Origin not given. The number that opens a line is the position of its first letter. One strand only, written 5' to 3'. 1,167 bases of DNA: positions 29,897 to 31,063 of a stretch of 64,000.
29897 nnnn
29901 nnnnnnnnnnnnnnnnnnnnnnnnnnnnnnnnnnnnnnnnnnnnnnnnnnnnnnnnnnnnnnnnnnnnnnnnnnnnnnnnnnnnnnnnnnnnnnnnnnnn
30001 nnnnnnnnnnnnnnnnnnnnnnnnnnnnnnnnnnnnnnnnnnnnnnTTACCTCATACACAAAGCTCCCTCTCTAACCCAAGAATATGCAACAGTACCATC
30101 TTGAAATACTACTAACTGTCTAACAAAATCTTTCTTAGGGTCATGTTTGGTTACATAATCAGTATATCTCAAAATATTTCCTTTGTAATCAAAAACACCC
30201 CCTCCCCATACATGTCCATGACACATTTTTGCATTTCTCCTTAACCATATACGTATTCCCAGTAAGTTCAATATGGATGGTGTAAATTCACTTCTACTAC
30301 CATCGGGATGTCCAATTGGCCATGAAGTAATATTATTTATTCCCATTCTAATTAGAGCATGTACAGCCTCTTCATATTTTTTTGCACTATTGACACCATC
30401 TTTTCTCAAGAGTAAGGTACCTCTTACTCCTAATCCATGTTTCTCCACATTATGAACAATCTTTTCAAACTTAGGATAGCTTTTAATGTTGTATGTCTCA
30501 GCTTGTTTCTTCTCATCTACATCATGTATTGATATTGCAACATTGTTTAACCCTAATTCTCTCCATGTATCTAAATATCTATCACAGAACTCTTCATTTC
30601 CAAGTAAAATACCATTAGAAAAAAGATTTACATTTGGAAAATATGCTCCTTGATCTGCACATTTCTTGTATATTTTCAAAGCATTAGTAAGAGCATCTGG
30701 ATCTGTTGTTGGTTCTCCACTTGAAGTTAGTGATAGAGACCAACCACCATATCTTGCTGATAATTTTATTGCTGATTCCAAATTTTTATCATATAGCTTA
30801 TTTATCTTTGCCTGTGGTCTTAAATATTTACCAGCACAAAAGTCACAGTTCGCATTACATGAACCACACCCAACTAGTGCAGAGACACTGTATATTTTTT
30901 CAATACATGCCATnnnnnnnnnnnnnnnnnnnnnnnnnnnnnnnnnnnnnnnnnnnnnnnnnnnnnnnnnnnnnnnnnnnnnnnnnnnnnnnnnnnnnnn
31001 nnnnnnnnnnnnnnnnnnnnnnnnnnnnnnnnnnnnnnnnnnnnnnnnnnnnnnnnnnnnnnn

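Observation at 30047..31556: Orphan radical SAM enzyme encoded directly downstream of the RNR repressor NrdR, with no ribonucleotide reductase gene nearby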

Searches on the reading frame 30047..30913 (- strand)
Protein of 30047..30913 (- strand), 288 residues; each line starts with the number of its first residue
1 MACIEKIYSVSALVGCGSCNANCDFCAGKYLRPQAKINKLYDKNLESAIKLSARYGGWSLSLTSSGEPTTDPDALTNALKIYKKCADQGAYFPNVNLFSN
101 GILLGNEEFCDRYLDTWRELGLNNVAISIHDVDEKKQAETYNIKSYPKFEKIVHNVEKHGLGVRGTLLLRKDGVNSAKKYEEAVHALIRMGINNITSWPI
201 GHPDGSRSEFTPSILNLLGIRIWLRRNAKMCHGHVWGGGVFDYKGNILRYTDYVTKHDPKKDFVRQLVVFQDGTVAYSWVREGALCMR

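Call 3: search_protein_families(library=pfam, proteins=[window:30047-30913:-], max_evalue=0.01)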
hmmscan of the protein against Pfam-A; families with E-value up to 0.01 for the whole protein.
window:30047-30913:- (288 aa): 1 family
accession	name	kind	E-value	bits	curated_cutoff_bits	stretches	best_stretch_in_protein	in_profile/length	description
PF04055.27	Radical_SAM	-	1.7e-12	48.3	29.5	1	18-166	6-148/166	Radical SAM superfamily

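Call 4: search_protein_families(library=ncbifam, proteins=[window:30047-30913:-], max_evalue=1)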
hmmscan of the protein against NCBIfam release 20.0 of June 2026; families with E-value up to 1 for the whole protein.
window:30047-30913:- (288 aa): 18 families
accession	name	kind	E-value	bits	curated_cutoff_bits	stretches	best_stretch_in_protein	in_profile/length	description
TIGR02666.1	moaA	equivalog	1.8e-06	27.1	284.05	1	18-156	19-147/336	GTP 3',8-cyclase MoaA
NF045646.2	rSAM_Se_TrsS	equivalog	6.6e-06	24.9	490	1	18-194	95-254/441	radical SAM (seleno)protein TrsS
TIGR02668.1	moaA_archaeal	equivalog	1e-05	24.7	325.25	1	18-159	19-146/303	GTP 3',8-cyclase MoaA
NF038332.1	rSAM_rare_HxsC4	exception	2.8e-05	23.4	500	1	18-137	23-130/335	radical SAM protein HxsC4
NF001199.0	PRK00164.2-1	equivalog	3.6e-05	23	231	1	18-157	21-143/308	GTP 3',8-cyclase MoaA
TIGR04317.1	W_rSAM_matur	equivalog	0.00012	21.3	380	1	18-147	13-128/349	tungsten cofactor oxidoreductase radical SAM maturase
NF038283.1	viperin_w_prok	equivalog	0.00039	19.7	180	1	18-135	11-120/281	viperin family antiviral radical SAM protein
TIGR04280.1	geopep_mat_rSAM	hypoth_equivalog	0.00065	18.8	400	1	17-157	92-228/428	geopeptide radical SAM maturase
TIGR02109.1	PQQ_syn_pqqE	equivalog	0.00076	18.5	381.35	1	19-162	17-147/358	pyrroloquinoline quinone biosynthesis protein PqqE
NF045702.1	rSAM_GDGT_ether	equivalog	0.0011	17.7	450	1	19-163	96-231/486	tetraether lipid synthase Tes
TIGR04078.1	rSAM_yydG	equivalog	0.0023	17.4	300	1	18-134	10-118/309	YydG family radical SAM peptide epimerase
TIGR04136.1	rSAM_FibroRumin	equivalog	0.0033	16.3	400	1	77-163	178-255/458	FibroRumin system radical SAM peptide maturase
NF053742.1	LipS1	equivalog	0.0056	16.3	230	1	14-42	12-38/268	LipS1 family lipoyl synthase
NF047865.1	rSAM_PapB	equivalog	0.021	14.1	340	1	16-196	10-184/330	PapB family radical SAM/SPASM ranthipeptide maturase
TIGR04261.1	rSAM_GlyRichRpt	subfamily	0.023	13.7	310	1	18-122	6-113/363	cyclophane-forming radical SAM/SPASM peptide maturase GrrM/OscB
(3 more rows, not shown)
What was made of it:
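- On Viperin / pVip: NF038283 scores 19.7 against a cut-off of 180 (call 4).
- On MoaA: TIGR02668 scores 24.7 against 325 (call 4).
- Closest known: MoaA. Different: TIGR02666 scores 27 bits against a cut-off of 284 (call 4).
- NrdG2 scores 11.6 bits against a cut-off of 131 (call 4).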

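Call 7: find_homologous_proteins(query=window:30047-30913:-, max_evalue=0.001)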
Query window:30047-30913:- (288 aa): 597 proteins with E <= 0.001 among 1288 candidates; the best 120 are listed.
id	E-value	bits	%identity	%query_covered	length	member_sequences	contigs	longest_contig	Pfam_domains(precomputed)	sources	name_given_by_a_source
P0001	9.7e-199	677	100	100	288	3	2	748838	PF04055.28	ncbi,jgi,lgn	ncbi:MAG: radical SAM protein [Candidatus Dojkabacteria bacterium]|jgi:sulfatase maturation enzyme A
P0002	6.3e-164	562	81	100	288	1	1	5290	PF04055.28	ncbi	ncbi:radical SAM protein [Thermoproteota archaeon]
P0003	9.5e-163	558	82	100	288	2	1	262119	PF04055.28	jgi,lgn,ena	-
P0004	1.1e-162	558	81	100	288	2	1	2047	PF04055.28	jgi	jgi:hypothetical protein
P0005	1.8e-162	557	81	100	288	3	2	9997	PF04055.28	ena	-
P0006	1.9e-162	557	81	100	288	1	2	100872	PF04055.28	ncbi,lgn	-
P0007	7.9e-162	555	81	100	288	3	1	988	PF04055.28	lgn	-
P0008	1.2e-161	555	81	100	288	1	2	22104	PF04055.28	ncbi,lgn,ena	ncbi:MAG: radical SAM protein [Nanoarchaeota archaeon]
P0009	1.5e-161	554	81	100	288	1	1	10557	PF04055.28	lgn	-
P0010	3.6e-161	553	81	100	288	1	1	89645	PF04055.28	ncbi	-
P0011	3.7e-161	553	81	100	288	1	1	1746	PF04055.28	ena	-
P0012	6.7e-161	552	81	100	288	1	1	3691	PF04055.28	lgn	-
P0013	6.9e-161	552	81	100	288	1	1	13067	PF04055.28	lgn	-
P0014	1.4e-160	551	81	100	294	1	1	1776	PF04055.28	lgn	-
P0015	2.9e-160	550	81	100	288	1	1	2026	PF04055.28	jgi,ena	-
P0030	2.2e-157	541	77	100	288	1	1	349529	PF04055.28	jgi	jgi:MoaA/NifB/PqqE/SkfB family radical SAM enzyme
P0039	2.1e-156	538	79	100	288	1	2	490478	PF04055.28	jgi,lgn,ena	-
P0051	3.5e-155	534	76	100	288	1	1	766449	PF04055.28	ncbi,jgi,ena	ncbi:MAG: radical SAM protein [Candidatus Nanoarchaeia archaeon]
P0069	3.9e-153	527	77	100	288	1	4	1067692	PF04055.28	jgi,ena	jgi:hypothetical protein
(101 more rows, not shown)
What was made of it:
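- The generic annotations are AslB and MoaA/NifB/PqqE (call 7).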

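Call 8: search_solved_structures(query=window:30047-30913:-, max_evalue=1, show_alignments=2)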
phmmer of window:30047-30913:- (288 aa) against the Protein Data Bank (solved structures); distinct sequences matched with E-value up to 1: 6.
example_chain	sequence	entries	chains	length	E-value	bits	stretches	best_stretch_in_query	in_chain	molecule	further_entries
7tol_A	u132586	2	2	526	0.035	16.4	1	17-162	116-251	glycerol dibiphytanyl glycerol tetraether - macrocyclic archaeol synthase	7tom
8wm2_A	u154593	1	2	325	0.55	12.5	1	16-81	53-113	Fe-S radical SAM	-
1n67_A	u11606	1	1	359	0.58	12.4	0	211-261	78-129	Clumping Factor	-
3ciw_A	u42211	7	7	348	0.71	12.1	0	16-85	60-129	FeFe-Hydrogenase maturase | [FeFe] hydrogenase maturase subunit HydE | Biotin synthetase, putative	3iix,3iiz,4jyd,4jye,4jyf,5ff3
5fep_A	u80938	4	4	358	0.73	12.1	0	16-85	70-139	[FeFe] hydrogenase maturase subunit HydE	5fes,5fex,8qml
9cg2_A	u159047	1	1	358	0.99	11.7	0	105-213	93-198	Elp3/MiaA/NifB-like radical SAM core domain-containing protein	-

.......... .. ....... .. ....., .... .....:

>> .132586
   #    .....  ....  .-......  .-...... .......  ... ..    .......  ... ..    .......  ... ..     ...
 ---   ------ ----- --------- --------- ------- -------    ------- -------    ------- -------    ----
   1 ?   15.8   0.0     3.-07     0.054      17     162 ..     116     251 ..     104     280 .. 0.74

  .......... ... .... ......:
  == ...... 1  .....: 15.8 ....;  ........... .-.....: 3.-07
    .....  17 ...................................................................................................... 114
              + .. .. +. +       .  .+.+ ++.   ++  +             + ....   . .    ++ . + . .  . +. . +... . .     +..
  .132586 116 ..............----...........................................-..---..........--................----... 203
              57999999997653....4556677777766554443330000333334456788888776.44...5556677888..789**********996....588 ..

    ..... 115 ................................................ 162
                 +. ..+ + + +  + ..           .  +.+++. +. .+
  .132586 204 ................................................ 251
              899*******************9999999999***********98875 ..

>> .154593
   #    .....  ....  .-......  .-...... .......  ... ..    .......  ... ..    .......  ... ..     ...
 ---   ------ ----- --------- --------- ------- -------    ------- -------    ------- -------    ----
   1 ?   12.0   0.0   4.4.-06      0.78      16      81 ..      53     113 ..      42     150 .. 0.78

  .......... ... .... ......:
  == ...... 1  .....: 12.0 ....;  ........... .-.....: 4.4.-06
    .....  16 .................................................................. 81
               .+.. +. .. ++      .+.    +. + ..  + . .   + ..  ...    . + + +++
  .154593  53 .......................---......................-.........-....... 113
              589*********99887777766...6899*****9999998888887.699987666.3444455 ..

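Call 10: find_encoding_contigs(protein=P0051, flank=8000, max_places=3)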
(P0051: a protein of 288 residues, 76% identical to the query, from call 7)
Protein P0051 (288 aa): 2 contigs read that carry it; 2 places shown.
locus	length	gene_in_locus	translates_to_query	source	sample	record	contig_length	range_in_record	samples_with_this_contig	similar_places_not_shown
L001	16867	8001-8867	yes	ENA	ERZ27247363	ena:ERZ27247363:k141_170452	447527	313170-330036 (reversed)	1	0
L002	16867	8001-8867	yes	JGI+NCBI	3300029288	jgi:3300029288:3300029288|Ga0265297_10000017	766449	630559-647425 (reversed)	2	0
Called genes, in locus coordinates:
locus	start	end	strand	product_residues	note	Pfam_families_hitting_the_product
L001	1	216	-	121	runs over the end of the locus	PF04266:ASCH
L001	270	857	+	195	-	PF06941:NT5C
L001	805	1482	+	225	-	PF06745:ATPase (faint), PF13481:AAA_25, PF00154:RecA_N, PF01637:ATPase_2 (weak), PF08423:Rad51, PF05707:Zot (weak), PF13479:AAA_24 (weak)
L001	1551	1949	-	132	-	-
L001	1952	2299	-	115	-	-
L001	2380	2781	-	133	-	-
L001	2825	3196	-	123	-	-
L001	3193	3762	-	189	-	-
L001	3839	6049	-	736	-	PF01751:Toprim (weak), PF01131:Topoisom_bac, PF01396:Zn_ribbon_Top1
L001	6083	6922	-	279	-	-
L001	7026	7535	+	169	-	PF13238:AAA_18 (faint), PF13521:AAA_28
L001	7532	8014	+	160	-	PF01928:CYTH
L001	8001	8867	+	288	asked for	PF04055:Radical_SAM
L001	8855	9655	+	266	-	PF04055:Radical_SAM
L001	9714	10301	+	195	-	-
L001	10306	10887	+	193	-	-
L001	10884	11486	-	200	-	PF00149:Metallophos, PF12850:Metallophos_2, PF14582:Metallophos_3 (faint)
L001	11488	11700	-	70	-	PF04973:NMN_transporter (weak)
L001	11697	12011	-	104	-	-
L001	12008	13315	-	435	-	PF02403:Seryl_tRNA_N, PF00587:tRNA-synt_2b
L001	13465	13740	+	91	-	-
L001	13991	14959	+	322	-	PF07143:AttH, PF17186:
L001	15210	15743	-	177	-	-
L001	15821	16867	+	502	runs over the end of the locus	PF00270:DEAD, PF04851:ResIII, PF18766:SWI2_SNF2 (weak), PF21210:RNA_helicase_helical, PF00271:Helicase_C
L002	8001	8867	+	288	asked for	PF04055:Radical_SAM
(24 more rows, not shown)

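Call 11: find_encoding_contigs(protein=P0069, flank=8000, max_places=3)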
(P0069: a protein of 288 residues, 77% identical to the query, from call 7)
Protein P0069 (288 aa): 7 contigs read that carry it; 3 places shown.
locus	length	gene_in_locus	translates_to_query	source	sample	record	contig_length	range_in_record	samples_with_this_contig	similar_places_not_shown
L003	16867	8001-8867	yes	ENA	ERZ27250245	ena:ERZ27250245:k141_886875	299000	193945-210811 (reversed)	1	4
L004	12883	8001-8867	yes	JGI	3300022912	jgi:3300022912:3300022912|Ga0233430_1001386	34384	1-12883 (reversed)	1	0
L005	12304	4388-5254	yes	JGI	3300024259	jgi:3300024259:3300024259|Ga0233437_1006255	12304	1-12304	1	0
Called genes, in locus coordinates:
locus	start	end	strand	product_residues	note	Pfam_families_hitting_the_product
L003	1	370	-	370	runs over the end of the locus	PF03952:Enolase_N (faint), PF00113:Enolase_C, PF13378:MR_MLE_C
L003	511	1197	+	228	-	PF02005:TRM (weak), PF05175:MTS, PF02475:TRM5-TYW2_MTfase, PF03602:Cons_hypoth95, PF06325:PrmA, PF13649:Methyltransf_25, PF13847:Methyltransf_31, PF08241:Methyltransf_11, +6 more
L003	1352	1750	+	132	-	-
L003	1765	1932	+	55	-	-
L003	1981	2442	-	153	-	-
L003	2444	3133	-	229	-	-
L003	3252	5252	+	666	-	PF01978:TrmB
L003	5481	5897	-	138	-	-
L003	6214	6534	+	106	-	-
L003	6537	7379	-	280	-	-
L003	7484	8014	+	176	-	PF13521:AAA_28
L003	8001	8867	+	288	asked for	PF04055:Radical_SAM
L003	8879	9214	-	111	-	-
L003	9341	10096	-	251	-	PF01138:RNase_PH, PF03725:RNase_PH_C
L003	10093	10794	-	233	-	PF01138:RNase_PH, PF03725:RNase_PH_C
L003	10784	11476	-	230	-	PF22625:ECR1_N_2 (faint), PF21266:S1_RRP4, PF00013:KH_1, PF15985:KH_6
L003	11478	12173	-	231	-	PF01172:SBDS_N, PF09377:SBDS_domain_II, PF20268:SBDS_C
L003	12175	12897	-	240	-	PF10584:Proteasome_A_N, PF00227:Proteasome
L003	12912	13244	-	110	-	PF01900:RNase_P_Rpp14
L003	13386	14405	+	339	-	-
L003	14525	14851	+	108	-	-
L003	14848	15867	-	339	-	PF01368:DHH (weak), PF02272:DHHA1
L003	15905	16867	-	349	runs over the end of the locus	PF00871:Acetate_kinase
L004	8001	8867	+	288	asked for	PF04055:Radical_SAM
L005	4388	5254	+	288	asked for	PF04055:Radical_SAM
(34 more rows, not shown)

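Call 12: find_encoding_contigs(protein=P0003, flank=6000, max_places=2)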
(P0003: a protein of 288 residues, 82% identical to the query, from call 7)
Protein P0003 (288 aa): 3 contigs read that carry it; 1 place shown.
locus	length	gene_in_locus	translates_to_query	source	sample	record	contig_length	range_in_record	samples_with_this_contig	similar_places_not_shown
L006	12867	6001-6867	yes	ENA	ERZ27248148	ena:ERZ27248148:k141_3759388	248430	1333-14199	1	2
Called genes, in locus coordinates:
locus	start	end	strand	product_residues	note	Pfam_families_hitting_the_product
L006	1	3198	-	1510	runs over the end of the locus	?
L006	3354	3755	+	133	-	PF01022:HTH_5 (weak)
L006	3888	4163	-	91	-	PF18893:DUF5652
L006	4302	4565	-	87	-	-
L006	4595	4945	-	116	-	PF24709:DUF7670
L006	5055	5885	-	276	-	-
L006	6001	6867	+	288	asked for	PF04055:Radical_SAM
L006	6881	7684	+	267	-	PF04055:Radical_SAM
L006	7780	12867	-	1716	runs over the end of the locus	-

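Call 13: find_encoding_contigs(protein=P0039, flank=6000, max_places=2)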
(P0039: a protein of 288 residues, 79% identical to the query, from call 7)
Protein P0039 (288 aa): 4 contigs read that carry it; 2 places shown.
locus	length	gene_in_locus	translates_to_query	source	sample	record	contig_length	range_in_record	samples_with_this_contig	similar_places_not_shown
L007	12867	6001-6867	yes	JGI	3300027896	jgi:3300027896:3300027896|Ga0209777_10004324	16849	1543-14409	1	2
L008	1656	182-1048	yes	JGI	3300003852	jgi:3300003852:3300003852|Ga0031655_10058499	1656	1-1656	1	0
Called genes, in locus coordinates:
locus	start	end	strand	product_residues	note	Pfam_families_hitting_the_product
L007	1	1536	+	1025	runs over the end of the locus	?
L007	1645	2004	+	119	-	PF04892:VanZ-LLP1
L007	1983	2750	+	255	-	PF02673:BacA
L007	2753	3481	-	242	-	-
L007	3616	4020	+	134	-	PF01022:HTH_5 (weak)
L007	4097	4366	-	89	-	PF18893:DUF5652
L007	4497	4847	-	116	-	PF24709:DUF7670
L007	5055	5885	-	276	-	-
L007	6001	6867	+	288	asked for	PF04055:Radical_SAM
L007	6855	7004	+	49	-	-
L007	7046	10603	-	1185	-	PF13750:Big_3_3 (faint), PF19077:Big_13 (weak)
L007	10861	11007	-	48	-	-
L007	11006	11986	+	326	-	PF08068:DKCLD, PF01509:TruB_N, PF21238:Pus10_C, PF16198:TruB_C_2, PF01472:PUA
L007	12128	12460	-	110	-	PF09685:MamF_MmsF (weak)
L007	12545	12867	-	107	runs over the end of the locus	PF04010:DUF357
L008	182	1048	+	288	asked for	PF04055:Radical_SAM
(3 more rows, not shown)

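Call 14: find_encoding_contigs(protein=P0030, flank=6000, max_places=2)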
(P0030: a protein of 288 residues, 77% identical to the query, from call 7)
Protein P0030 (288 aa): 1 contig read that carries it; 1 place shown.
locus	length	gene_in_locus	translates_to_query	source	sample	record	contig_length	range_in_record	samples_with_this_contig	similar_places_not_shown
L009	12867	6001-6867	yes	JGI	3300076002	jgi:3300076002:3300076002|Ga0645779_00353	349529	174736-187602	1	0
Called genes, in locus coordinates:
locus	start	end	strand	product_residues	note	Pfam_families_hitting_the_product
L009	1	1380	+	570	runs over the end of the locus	PF02878:PGM_PMM_I, PF02879:PGM_PMM_II, PF02880:PGM_PMM_III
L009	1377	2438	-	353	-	PF12679:ABC2_membrane_2, PF12698:ABC2_membrane_3, PF24686:FLQE3_permease, PF12730:ABC2_membrane_4 (weak)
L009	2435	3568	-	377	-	PF12679:ABC2_membrane_2 (weak), PF12698:ABC2_membrane_3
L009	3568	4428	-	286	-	PF00005:ABC_tran, PF13304:AAA_21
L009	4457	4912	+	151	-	PF03479:PCC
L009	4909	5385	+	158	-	PF22811:Zn_ribbon_NrdR, PF03477:ATP-cone (weak)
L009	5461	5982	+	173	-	-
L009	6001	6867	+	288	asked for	PF04055:Radical_SAM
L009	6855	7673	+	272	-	PF04055:Radical_SAM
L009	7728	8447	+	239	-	-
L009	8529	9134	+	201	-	PF00881:Nitroreductase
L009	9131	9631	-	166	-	PF01871:AMMECR1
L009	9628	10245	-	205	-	PF01875:Memo (weak), PF02900:LigB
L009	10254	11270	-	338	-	PF04055:Radical_SAM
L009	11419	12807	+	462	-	PF01921:tRNA-synt_1f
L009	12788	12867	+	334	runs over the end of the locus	PF04909:Amidohydro_2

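Call 16: search_protein_families(library=pfam, proteins=[L009:4909-5385:+, L009:5461-5982:+, L009:6855-7673:+, L009:7728-8447:+, L001:7026-7535:+, L001:7532-8014:+, L001:8855-9655:+, L001:9714-10301:+, L001:10306-10887:+, L003:7484-8014:+], max_evalue=0.01)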
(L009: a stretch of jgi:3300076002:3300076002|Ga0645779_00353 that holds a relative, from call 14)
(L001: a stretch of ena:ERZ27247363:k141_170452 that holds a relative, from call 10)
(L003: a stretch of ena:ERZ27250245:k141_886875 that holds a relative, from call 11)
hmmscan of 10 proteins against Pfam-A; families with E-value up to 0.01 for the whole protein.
L009:4909-5385:+ (158 aa): 2 families
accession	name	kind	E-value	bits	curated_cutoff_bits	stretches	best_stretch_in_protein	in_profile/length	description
PF22811.2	Zn_ribbon_NrdR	-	1.2e-13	51.2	27.2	1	1-42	1-42/42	Transcriptional repressor NrdR-like, N-terminal domain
PF03477.21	ATP-cone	-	2e-05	25.4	25.8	1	50-135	2-82/88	ATP cone domain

L009:5461-5982:+ (173 aa): 0 families

L009:6855-7673:+ (272 aa): 3 families
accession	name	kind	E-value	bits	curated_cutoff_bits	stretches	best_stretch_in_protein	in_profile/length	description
PF04055.27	Radical_SAM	-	2.5e-10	41.2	29.5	1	18-176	4-152/166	Radical SAM superfamily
PF13353.11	Fer4_12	-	0.0018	19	22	1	19-95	13-83/137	4Fe-4S single cluster domain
PF19238.5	Radical_SAM_2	-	0.0045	17.1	26.7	1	127-195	77-144/151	Radical SAM-like domain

L009:7728-8447:+ (239 aa): 0 families

L001:7026-7535:+ (169 aa): 5 families
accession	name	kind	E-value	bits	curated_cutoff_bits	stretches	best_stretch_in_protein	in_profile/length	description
PF13521.12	AAA_28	-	2e-29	103.4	27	1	2-160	1-164/164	AAA domain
PF13238.12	AAA_18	-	1.3e-05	26.1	29.4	1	4-51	2-48/128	AAA domain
PF13207.12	AAA_17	-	0.0035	18.1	27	1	7-60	2-60/136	AAA domain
PF01712.25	dNK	-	0.004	17.4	27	1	4-79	2-85/203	Deoxynucleoside kinase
PF08977.15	BOFC_N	-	0.0081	16.5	25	0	119-143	11-35/51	Bypass of Forespore C, N terminal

L001:7532-8014:+ (160 aa): 1 family
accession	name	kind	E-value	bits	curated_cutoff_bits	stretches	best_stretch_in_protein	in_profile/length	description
PF01928.26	CYTH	-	1e-10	42.2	23.2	1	1-132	1-152/179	CYTH domain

L001:8855-9655:+ (266 aa): 2 families
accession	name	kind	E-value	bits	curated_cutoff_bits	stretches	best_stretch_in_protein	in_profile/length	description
PF04055.27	Radical_SAM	-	4.3e-11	43.7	29.5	1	14-162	5-142/166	Radical SAM superfamily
PF13353.11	Fer4_12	-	0.0067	17.2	22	0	15-105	14-96/137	4Fe-4S single cluster domain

L001:9714-10301:+ (195 aa): 0 families

L001:10306-10887:+ (193 aa): 0 families

L003:7484-8014:+ (176 aa): 4 families
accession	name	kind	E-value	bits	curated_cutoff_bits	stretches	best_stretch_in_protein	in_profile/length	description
PF13521.12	AAA_28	-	9.9e-27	94.6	27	1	3-160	1-164/164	AAA domain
PF13238.12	AAA_18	-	3.9e-05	24.5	29.4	1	4-53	1-47/128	AAA domain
PF08433.16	KTI12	-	0.0048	16.9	22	1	2-36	2-34/271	Chromatin associated protein KTI12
PF01121.26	CoaE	-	0.0089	16.2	27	0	4-43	3-44/180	Dephospho-CoA kinase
